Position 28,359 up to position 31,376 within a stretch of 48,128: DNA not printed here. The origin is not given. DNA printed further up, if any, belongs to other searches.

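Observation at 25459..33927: Orphan triplet of tandem DotA/TraY-like polytopic membrane paralogues in a core-genome context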

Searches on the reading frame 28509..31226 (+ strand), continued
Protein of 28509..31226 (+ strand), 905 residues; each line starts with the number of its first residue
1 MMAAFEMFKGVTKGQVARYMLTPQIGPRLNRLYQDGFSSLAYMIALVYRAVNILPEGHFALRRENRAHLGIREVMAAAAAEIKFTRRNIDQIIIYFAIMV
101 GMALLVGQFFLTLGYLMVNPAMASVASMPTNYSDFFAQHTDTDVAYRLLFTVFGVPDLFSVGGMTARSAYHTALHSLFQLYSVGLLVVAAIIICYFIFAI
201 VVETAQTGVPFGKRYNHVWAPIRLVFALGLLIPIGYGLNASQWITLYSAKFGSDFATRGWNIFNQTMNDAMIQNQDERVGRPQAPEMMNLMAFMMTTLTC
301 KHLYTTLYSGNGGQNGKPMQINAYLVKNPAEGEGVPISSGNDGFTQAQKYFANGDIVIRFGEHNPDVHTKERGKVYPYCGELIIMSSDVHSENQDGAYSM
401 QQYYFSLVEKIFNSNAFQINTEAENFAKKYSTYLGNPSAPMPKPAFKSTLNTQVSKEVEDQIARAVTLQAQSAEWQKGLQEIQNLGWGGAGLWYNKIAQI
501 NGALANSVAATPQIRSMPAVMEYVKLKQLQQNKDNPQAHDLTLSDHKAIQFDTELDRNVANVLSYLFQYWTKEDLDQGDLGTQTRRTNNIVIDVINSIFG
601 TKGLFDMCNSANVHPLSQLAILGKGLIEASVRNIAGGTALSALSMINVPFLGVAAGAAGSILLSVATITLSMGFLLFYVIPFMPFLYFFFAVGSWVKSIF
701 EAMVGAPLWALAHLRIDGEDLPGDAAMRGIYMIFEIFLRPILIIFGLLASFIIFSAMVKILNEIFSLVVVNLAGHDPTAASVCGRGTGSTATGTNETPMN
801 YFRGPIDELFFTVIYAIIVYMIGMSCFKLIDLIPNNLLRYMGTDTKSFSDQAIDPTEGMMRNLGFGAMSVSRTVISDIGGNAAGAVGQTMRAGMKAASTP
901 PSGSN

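Call 57: fold_search(model_id=the predicted structure, library=pdb)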
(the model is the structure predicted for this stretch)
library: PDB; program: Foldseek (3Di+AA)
matches with E <= 10: 122; with E <= 0.001: 1
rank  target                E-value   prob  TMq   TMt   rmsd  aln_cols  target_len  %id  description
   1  9ngy_FP1              4.1e-13  1.00  0.43  0.45  11.4       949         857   16  In situ cryo-EM structure of protochannel (DotA-IcmX) of the Legionella Dot/Icm T4SS machine (released 2025-09-17)
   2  7wel_A                2.8e-01  0.06  0.08  0.07  39.1       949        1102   12  Human Nav1.8 with A-803467, class II (released 2022-08-03)
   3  9g8j_B                3.6e-01  0.06  0.08  0.10  34.4       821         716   11  Structure of K+-dependent Na+-PPase from Thermotoga maritima in complex with zoledronate (released 2025-06-04)
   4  6gwh                  5.1e-01  0.08  0.07  0.13  27.1       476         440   10  Outward-facing conformation of a multidrug resistance MATE family transporter of the MOP superfamily. (released 2019-06-05)
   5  9o87_B                5.3e-01  0.04  0.05  0.05  31.1       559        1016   12  Cryo-EM structure of CIM0216-bound rabbit TRPM3 having 2 resting and 2 activated subunits (ortho position) at 18 degre (released 2025-12-17)
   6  9o86_C                6.3e-01  0.04  0.06  0.06  31.7       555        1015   12  Cryo-EM structure of CIM0216-bound rabbit TRPM3 having 3 resting and 1 activated subunits at 18 degrees Celsius (released 2025-12-17)
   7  4mlb_B                6.5e-01  0.06  0.08  0.13  25.9       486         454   11  Reverse polarity of binding pocket suggests different function of a MOP superfamily transporter from Pyrococcus furios (released 2013-09-25)
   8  9g8k_B                7.4e-01  0.05  0.09  0.11  35.6       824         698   10  Structure of K+-dependent Na+-PPase from Thermotoga maritima in complex with Ca2+ and Etidronate (released 2025-06-04)
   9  9o81_B                1.1e+00  0.03  0.06  0.05  32.4       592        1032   13  Cryo-EM structure of apo rabbit TRPM3 having 2 resting and 2 activated subunits (ortho position) at 37 degrees Celsius (released 2025-12-17)
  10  9o8f_D                1.1e+00  0.03  0.08  0.07  37.1       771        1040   10  Cryo-EM structure of primidone-bound rabbit TRPM3 having 2 resting and 2 activated subunits (para position) at 18 degr (released 2025-12-17)
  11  8b24_A                1.1e+00  0.03  0.08  0.09  35.6       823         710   10  Time-resolved structure of K+-dependent Na+-PPase from Thermotoga maritima 3600-seconds post reaction initiation with  (released 2024-01-17)
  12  7we4_A                1.1e+00  0.02  0.07  0.06  38.9       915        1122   12  Human Nav1.8 with A-803467, class I (released 2022-08-03)
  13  4mlb_C                1.2e+00  0.05  0.08  0.13  27.5       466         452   10  Reverse polarity of binding pocket suggests different function of a MOP superfamily transporter from Pyrococcus furios (released 2013-09-25)
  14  4o9r                  1.2e+00  0.03  0.06  0.10  30.6       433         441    9  Human Smoothened Receptor structure in complex with cyclopamine (released 2014-03-05)
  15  9o8c_A                1.2e+00  0.02  0.07  0.06  32.6       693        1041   12  Cryo-EM structure of primidone-bound rabbit TRPM3 having 3 resting and 1 activated subunits at 18 degrees Celsius (released 2025-12-17)
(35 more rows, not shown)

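Call 58: search_protein_families(library=ncbifam, proteins=[L006:5450-6787:-, L003:5394-6701:-], max_evalue=0.1)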
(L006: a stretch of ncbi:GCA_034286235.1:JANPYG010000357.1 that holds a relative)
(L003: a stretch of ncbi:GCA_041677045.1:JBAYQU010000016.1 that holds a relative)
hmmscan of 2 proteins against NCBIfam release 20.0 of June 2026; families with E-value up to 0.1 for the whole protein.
L006:5450-6787:- (445 aa): 0 families

L003:5394-6701:- (435 aa): 0 families

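Call 62: find_related_loci(query=A1, collection=metagenome_contigs, flank=10000)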
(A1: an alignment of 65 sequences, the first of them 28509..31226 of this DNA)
Query A1 (905 aa) in metagenome_contigs; peptide patterns used: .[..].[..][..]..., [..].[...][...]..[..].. (x = any residue, [..] = any of these).
600 stretches matched a pattern (row limit reached: there are more); 122 encode a relative of the query (tblastn E <= 1e-3); the best 80 are kept; 73 distinct loci.
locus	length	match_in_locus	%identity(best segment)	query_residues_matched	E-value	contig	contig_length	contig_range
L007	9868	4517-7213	68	1-901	0e+0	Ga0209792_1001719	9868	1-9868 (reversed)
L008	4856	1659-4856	45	8-887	0e+0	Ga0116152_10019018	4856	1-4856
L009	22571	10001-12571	44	6-892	0e+0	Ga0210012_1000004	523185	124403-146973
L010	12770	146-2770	40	11-860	0e+0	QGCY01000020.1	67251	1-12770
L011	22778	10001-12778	38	16-903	0e+0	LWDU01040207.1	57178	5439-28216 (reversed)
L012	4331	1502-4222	37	13-891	0e+0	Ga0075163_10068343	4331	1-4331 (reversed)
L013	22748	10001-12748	40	11-878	0e+0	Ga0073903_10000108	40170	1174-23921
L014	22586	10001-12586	55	5-875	0e+0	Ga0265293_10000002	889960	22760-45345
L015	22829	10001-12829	39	9-883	0e+0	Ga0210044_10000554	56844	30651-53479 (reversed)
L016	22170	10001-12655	37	11-893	0e+0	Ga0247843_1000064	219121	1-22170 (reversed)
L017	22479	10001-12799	38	9-884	0e+0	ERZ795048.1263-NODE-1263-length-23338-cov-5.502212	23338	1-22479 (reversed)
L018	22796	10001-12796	38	6-895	0e+0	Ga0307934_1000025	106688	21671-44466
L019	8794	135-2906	37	11-891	0e+0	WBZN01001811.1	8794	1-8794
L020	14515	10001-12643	37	6-854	0e+0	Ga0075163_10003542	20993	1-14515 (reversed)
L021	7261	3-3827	37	11-902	0e+0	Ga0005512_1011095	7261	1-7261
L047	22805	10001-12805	34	11-896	6e-163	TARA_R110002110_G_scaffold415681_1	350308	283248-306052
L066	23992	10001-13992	35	16-857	2e-143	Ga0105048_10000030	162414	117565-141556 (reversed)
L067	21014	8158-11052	36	15-888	8e-164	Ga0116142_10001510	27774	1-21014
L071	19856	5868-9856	35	15-854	1e-140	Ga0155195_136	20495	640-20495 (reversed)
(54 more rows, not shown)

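Call 66: search_protein_families(library=pfam, proteins=[L066:6385-8160:+, L066:17258-18424:+, L066:18426-19739:+, L066:20721-23318:+, L066:23330-23992:+, L067:11152-12339:+, L067:13816-15042:+, L071:13192-14376:+, L071:14383-17796:+, L067:86-1174:+], max_evalue=0.01)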
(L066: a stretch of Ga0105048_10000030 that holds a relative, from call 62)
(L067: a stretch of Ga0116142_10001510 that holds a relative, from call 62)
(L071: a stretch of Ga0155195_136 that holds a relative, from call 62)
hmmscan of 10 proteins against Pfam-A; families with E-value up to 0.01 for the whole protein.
L066:6385-8160:+ (591 aa): 6 families
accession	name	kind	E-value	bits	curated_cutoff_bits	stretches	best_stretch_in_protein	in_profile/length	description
PF12806.12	Acyl-CoA_dh_C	-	2.1e-35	122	30.3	1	463-584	2-123/124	Acetyl-CoA dehydrogenase C-terminal like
PF00441.29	Acyl-CoA_dh_1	-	2.1e-22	80.3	22.4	1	278-446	2-145/150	Acyl-CoA dehydrogenase, C-terminal domain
PF02770.24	Acyl-CoA_dh_M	-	9.8e-14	51.7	33.3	1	162-267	2-96/97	Acyl-CoA dehydrogenase, middle domain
PF02771.21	Acyl-CoA_dh_N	-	2.8e-12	47.4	22.9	1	80-157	35-113/113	Acyl-CoA dehydrogenase, N-terminal domain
PF08028.16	Acyl-CoA_dh_2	-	3.2e-06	27.9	22.7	1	293-439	2-133/134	Acyl-CoA dehydrogenase, C-terminal domain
PF22924.1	ACOX_C_alpha1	-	1.4e-05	25.4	27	1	310-441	27-159/169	Acyl-CoA oxidase, C-alpha1 domain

L066:17258-18424:+ (388 aa): 2 families
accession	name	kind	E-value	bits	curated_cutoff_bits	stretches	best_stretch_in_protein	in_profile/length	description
PF03562.22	MltA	-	1.1e-58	198.3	24.3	1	123-289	1-163/163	MltA specific insert domain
PF06725.17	3D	-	1e-19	70.9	23.8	1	308-381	1-71/72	3D domain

L066:18426-19739:+ (437 aa): 2 families
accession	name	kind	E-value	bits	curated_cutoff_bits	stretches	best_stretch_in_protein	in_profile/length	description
PF07690.21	MFS_1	-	3.5e-19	69.4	33.4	2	24-324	3-294/347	Major Facilitator Superfamily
PF05977.19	MFS_3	-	8.9e-09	34.7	27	1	67-291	55-277/524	Transmembrane secretion effector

L066:20721-23318:+ (865 aa): 9 families
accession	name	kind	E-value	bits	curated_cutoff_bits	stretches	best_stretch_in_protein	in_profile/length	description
PF13847.12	Methyltransf_31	-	9.5e-15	55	27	1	86-198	2-113/145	Methyltransferase domain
PF08242.18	Methyltransf_12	-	5.5e-11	43.5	30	1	92-192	1-98/98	Methyltransferase domain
PF13649.12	Methyltransf_25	-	1.3e-09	39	27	1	91-190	1-97/97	Methyltransferase domain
PF08241.18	Methyltransf_11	-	3e-09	37.8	21.2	1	92-194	1-95/95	Methyltransferase domain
PF13489.12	Methyltransf_23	-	9.1e-06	25.9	27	1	85-197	20-119/164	Methyltransferase domain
PF01209.24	Ubie_methyltran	-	4.1e-05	23.5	20.1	1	73-195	34-152/233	ubiE/COQ5 methyltransferase family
PF05175.20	MTS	-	4.5e-05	23.6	23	1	87-165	31-112/170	Methyltransferase small domain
PF02390.23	Methyltransf_4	-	8.9e-05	22.5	24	1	90-145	4-62/173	Putative methyltransferase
PF00891.24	Methyltransf_2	-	0.0036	17.1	22.3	1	85-200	60-170/210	O-methyltransferase domain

L066:23330-23992:+ (221 aa): 4 families
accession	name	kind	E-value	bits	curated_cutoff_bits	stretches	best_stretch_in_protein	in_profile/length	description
PF13489.12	Methyltransf_23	-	5.1e-06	26.8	27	1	75-171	80-160/164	Methyltransferase domain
PF08242.18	Methyltransf_12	-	0.00018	22.6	30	1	79-120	64-98/98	Methyltransferase domain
PF08241.18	Methyltransf_11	-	0.00026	22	21.2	1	85-121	58-94/95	Methyltransferase domain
PF13847.12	Methyltransf_31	-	0.00093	19.3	27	1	86-140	73-125/145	Methyltransferase domain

L067:11152-12339:+ (395 aa): 2 families
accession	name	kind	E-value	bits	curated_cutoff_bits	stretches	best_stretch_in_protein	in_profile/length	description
PF03562.22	MltA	-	7.8e-58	195.5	24.3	1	129-295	1-163/163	MltA specific insert domain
PF06725.17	3D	-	5.5e-19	68.6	23.8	1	314-388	1-71/72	3D domain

L067:13816-15042:+ (408 aa): 1 family
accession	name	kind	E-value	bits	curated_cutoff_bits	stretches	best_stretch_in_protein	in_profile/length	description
PF01027.25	Bax1-I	-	1.3e-48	166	34.1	1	197-404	2-207/207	Inhibitor of apoptosis-promoting Bax1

L071:13192-14376:+ (394 aa): 2 families
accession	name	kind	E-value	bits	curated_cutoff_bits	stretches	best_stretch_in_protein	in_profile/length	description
PF03562.22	MltA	-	3.9e-57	193.2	24.3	1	124-290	1-163/163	MltA specific insert domain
PF06725.17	3D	-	1.9e-21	76.5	23.8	1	310-383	2-71/72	3D domain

L071:14383-17796:+ (1137 aa): 5 families
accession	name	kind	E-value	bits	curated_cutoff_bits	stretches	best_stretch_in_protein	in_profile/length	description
PF00501.34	AMP-binding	-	9.4e-63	212.7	29.9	1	655-999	10-384/384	AMP-binding enzyme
PF01553.26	Acyltransferase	-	2e-20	73.4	23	1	449-570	2-130/132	Acyltransferase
PF07690.21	MFS_1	-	1.3e-11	44.5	33.4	2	24-313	7-283/347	Major Facilitator Superfamily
PF05977.19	MFS_3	-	7.6e-08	31.7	27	1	68-310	56-296/524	Transmembrane secretion effector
PF13193.12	AMP-binding_C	-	3.6e-05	25.1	24.5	1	1064-1123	15-76/76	AMP-binding enzyme C-terminal domain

L067:86-1174:+ (362 aa): 1 family
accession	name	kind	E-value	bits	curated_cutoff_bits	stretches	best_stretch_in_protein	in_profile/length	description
PF10093.14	EarP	-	1e-116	390.5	25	1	9-358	1-372/372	Elongation-Factor P (EF-P) rhamnosyltransferase EarP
